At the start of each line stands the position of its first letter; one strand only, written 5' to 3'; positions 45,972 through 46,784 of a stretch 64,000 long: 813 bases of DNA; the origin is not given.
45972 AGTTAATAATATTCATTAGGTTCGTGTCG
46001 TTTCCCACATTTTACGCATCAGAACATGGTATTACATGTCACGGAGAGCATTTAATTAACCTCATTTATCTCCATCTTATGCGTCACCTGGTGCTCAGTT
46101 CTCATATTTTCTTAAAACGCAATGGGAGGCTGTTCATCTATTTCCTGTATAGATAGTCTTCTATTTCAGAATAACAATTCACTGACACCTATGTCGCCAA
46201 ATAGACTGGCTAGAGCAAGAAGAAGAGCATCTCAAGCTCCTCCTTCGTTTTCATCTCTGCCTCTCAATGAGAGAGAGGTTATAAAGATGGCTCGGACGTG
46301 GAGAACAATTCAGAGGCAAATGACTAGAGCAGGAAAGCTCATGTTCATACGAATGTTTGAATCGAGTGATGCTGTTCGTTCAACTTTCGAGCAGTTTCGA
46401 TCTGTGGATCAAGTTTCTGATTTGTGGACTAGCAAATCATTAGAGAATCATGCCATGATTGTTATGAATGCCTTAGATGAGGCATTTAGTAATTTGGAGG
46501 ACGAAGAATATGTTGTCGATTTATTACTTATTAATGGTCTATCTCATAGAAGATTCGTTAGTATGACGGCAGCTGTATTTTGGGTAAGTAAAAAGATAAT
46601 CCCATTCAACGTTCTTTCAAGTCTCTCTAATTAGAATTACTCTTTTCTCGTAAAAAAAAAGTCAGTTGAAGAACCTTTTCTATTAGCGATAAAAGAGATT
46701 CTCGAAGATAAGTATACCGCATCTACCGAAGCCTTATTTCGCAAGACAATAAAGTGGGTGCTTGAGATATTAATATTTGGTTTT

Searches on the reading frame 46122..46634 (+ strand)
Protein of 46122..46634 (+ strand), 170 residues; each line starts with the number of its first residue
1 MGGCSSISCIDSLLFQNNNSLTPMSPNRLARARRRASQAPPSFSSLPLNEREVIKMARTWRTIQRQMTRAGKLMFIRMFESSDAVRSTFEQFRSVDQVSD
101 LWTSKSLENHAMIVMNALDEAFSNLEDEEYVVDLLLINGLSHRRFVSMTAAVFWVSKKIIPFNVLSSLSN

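Call 20: search_protein_families(library=pfam, max_evalue=0.01, proteins=[window:46122-46634:+])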
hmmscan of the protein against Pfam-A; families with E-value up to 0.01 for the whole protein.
window:46122-46634:+ (170 aa): 2 families
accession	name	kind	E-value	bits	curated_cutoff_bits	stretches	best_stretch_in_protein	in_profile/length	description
PF00042.28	Globin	-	9.3e-07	29.8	22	1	74-153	3-80/117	Globin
PF15933.10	RnlB_antitoxin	-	0.0041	17.9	27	1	113-149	14-51/94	Antitoxin to bacterial toxin RNase LS or RnlA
